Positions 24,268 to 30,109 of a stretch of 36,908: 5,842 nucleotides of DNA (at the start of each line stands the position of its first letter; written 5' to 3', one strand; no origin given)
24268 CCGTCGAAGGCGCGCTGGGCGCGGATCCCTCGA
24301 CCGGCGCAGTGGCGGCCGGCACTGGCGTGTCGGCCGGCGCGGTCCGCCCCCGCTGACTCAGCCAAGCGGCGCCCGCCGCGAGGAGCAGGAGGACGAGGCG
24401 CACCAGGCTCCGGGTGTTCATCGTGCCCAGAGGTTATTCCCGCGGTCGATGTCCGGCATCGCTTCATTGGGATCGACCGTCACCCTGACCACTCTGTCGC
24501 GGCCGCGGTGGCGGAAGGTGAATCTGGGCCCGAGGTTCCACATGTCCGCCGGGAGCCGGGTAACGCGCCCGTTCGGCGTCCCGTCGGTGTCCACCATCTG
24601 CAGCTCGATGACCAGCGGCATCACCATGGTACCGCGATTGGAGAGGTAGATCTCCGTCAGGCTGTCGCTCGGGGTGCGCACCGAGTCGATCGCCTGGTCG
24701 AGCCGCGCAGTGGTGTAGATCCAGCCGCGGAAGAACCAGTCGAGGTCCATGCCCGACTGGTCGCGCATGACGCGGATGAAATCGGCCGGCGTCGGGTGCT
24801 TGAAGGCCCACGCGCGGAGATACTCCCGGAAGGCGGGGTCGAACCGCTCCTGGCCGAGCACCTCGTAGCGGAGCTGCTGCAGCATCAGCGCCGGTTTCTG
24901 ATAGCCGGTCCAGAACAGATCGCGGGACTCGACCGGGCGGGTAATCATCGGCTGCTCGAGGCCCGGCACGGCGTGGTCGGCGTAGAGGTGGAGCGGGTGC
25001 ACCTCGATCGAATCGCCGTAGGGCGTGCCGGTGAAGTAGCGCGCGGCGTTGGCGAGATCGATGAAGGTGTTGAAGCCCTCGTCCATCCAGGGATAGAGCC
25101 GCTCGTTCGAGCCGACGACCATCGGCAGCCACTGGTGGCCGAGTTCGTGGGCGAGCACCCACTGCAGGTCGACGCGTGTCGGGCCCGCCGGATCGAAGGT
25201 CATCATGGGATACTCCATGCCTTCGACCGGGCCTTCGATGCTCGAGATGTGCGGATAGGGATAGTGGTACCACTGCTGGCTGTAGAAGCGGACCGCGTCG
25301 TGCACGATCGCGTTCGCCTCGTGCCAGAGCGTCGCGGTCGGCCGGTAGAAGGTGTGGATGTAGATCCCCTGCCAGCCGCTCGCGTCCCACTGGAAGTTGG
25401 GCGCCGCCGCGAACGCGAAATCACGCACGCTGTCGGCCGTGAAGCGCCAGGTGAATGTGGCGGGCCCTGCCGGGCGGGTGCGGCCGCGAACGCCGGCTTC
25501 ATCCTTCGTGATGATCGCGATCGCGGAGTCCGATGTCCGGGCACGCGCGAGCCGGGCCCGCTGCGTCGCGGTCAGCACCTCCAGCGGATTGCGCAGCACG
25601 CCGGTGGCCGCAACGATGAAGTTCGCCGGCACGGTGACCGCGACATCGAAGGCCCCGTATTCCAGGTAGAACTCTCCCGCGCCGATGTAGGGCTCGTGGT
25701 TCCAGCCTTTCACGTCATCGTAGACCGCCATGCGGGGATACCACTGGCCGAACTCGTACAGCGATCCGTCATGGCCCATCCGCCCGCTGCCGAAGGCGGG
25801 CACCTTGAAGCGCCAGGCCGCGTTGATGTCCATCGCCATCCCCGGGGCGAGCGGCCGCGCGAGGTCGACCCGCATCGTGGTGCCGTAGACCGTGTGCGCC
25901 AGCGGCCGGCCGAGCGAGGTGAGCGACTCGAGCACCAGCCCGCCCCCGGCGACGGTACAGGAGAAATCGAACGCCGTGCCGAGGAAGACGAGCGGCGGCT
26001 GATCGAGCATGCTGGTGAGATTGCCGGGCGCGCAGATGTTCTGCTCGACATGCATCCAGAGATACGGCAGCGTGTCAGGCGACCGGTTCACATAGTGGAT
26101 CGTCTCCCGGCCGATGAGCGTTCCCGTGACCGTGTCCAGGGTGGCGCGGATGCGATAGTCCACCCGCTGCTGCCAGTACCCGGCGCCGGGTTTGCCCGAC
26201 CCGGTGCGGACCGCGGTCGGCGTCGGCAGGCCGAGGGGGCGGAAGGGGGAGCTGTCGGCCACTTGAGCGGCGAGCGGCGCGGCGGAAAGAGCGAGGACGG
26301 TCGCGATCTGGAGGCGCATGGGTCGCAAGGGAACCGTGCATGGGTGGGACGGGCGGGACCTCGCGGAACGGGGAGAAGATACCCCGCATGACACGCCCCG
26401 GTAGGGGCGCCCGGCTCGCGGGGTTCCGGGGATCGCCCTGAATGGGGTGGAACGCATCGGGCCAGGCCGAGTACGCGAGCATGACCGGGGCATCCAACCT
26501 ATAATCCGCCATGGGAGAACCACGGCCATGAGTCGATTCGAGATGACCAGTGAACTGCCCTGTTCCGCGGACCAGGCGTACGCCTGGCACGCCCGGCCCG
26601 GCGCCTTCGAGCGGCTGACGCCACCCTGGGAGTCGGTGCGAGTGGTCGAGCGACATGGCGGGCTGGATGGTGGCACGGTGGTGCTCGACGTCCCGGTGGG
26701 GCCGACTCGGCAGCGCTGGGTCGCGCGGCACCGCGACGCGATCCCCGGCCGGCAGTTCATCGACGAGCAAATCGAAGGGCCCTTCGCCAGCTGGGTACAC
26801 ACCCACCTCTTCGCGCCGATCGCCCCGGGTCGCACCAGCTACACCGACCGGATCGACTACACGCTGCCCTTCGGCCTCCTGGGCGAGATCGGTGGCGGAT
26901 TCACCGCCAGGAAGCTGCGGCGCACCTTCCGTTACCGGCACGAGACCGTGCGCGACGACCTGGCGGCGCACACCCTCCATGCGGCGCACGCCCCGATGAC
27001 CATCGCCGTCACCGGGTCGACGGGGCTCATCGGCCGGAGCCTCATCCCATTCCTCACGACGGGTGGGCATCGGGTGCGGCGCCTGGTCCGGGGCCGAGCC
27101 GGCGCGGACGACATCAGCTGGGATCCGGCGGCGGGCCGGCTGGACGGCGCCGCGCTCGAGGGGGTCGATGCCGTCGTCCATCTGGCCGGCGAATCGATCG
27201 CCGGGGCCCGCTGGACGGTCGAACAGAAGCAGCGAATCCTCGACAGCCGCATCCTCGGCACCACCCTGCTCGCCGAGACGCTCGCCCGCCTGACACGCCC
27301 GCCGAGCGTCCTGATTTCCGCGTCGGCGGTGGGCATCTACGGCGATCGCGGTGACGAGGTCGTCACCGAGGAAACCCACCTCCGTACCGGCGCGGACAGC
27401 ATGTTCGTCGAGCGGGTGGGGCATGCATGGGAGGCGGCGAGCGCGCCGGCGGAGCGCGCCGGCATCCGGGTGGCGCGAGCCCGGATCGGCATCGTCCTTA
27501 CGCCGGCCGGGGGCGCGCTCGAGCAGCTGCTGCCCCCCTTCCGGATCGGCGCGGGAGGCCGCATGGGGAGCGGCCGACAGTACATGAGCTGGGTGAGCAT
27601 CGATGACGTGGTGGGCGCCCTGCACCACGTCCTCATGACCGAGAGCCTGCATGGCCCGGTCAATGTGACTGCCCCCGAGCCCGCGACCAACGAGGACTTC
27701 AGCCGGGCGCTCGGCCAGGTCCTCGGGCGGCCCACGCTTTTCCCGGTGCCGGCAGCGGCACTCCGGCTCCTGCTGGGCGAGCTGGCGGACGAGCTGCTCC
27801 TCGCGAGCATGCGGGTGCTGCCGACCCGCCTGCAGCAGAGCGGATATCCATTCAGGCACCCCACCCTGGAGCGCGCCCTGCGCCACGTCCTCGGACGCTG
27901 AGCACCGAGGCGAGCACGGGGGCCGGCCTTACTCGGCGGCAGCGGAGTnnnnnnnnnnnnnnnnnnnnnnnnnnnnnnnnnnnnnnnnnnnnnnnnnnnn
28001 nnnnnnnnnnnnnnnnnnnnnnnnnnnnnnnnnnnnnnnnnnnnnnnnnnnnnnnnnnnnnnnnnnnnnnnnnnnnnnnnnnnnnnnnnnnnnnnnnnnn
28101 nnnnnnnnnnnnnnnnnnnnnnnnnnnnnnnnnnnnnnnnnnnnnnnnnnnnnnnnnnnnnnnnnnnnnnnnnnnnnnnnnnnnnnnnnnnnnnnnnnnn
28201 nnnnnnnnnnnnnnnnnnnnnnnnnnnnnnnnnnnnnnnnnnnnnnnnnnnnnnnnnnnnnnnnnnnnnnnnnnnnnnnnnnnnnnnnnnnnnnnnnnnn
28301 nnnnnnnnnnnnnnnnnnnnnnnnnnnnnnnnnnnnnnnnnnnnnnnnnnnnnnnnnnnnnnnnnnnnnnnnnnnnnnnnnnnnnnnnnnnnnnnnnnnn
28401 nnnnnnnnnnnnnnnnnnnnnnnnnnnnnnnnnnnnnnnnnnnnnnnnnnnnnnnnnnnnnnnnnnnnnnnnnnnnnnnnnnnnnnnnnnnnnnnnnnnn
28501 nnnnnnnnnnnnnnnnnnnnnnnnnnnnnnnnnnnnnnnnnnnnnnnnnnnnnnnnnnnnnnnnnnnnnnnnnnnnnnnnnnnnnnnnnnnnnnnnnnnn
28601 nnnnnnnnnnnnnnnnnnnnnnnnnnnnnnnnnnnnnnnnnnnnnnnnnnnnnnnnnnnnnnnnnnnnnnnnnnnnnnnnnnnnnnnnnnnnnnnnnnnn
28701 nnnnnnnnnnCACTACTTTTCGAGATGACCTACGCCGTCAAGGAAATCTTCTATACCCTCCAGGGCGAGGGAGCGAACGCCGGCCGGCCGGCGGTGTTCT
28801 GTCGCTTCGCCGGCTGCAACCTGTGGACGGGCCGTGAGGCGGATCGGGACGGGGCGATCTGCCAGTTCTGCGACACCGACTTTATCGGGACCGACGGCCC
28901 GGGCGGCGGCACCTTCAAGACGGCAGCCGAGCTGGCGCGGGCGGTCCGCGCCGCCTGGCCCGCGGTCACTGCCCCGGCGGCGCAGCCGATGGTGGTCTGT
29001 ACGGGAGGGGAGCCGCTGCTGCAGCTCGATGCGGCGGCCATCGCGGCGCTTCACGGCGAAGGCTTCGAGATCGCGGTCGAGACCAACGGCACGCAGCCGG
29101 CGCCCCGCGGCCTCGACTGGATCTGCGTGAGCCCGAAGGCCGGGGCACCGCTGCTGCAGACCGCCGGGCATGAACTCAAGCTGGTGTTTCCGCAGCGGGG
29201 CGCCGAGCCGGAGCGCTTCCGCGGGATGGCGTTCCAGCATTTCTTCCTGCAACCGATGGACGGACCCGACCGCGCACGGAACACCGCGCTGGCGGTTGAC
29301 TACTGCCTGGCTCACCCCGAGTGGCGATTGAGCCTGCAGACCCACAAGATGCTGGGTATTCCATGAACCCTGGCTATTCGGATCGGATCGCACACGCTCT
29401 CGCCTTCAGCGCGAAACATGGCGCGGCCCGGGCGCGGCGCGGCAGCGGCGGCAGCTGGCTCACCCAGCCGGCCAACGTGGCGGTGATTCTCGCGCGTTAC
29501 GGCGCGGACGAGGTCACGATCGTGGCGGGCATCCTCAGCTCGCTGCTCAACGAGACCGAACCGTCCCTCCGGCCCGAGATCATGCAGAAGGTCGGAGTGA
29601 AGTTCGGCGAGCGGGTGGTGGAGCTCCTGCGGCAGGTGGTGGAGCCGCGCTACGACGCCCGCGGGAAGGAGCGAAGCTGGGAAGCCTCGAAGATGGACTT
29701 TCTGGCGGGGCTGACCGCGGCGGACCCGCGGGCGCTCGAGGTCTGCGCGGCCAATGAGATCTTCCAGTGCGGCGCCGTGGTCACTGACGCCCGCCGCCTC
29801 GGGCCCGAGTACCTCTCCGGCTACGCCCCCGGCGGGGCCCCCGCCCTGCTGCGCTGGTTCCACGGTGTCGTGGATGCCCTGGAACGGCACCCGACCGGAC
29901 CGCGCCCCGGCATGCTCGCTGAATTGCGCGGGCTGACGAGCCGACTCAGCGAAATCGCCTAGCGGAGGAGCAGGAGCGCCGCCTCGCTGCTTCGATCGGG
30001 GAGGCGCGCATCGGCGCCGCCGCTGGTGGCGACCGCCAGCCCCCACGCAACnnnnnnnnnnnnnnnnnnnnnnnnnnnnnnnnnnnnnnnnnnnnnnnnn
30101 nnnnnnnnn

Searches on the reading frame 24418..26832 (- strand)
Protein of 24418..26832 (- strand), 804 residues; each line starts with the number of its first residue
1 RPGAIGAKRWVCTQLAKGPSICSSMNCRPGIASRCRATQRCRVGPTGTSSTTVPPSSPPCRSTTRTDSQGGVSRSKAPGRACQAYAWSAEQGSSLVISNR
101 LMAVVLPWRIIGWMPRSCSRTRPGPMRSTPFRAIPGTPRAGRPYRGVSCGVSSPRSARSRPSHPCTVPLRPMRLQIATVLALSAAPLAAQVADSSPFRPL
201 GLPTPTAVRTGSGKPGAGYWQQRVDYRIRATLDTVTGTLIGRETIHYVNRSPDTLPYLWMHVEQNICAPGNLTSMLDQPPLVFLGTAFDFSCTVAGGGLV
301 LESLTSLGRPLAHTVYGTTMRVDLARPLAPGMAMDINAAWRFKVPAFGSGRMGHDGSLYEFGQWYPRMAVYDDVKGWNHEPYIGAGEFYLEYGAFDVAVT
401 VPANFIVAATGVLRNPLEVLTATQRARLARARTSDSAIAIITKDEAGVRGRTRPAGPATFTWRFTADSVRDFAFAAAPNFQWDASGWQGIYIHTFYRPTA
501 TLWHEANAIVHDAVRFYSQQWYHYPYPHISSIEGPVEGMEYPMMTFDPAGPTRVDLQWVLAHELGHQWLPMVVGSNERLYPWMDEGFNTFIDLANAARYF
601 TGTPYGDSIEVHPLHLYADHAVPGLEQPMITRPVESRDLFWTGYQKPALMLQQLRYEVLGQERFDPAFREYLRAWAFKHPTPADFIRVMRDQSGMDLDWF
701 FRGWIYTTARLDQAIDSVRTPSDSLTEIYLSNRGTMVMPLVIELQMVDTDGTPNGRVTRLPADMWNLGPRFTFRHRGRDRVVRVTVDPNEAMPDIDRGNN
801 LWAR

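Call 14: search_protein_families(library=pfam, proteins=[window:24418-26832:-], max_evalue=0.001)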
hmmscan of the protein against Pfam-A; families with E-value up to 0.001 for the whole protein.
window:24418-26832:- (804 aa): 1 family
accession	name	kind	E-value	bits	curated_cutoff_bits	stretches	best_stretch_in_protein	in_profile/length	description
PF01433.26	Peptidase_M1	-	1.5e-12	48.1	27.7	1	556-704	67-218/218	Peptidase family M1 domain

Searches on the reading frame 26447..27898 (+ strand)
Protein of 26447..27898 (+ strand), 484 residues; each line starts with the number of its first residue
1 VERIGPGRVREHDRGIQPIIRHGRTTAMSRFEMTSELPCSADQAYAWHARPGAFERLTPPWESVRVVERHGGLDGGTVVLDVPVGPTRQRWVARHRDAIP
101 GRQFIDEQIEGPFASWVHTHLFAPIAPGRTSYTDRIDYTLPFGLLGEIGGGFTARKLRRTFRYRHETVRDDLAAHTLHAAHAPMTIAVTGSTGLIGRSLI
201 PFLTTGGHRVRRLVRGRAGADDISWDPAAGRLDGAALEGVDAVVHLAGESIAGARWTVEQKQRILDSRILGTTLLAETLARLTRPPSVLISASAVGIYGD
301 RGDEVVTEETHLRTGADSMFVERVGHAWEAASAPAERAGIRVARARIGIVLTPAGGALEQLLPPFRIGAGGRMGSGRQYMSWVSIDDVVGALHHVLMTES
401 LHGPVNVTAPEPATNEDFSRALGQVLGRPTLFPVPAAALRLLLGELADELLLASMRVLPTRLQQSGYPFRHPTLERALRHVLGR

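Call 14: search_protein_families(library=pfam, proteins=[window:26447-27898:+], max_evalue=0.001)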
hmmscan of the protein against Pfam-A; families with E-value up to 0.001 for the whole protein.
window:26447-27898:+ (484 aa): 6 families
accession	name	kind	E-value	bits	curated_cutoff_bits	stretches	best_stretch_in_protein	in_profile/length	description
PF08338.16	DUF1731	-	2.8e-20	72.2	27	1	434-481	1-47/47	Domain of unknown function (DUF1731)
PF01370.27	Epimerase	-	1.4e-15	57.8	20.9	1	186-398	1-227/240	NAD dependent epimerase/dehydratase family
PF03364.25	Polyketide_cyc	-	8.2e-11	42.7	23.4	1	38-155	2-116/126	Polyketide cyclase / dehydrase and lipid transport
PF16363.11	GDP_Man_Dehyd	-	1.1e-06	28.8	27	0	240-313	76-148/332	GDP-mannose 4,6 dehydratase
PF10604.15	Polyketide_cyc2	-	0.0001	23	27.4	1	28-162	1-131/142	Polyketide cyclase / dehydrase and lipid transport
PF05368.20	NmrA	-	0.00023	21.3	27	1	185-216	4-35/298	NmrA-like family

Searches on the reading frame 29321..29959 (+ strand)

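Call 56: search_protein_families(library=pfam, proteins=[window:29321-29959:+], max_evalue=0.0001)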
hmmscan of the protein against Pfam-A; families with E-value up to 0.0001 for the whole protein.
window:29321-29959:+ (213 aa): 1 family
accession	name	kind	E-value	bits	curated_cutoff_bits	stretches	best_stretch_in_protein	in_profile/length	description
PF13328.12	HD_4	-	1.2e-08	35.2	27.2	1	26-120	1-88/156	HD domain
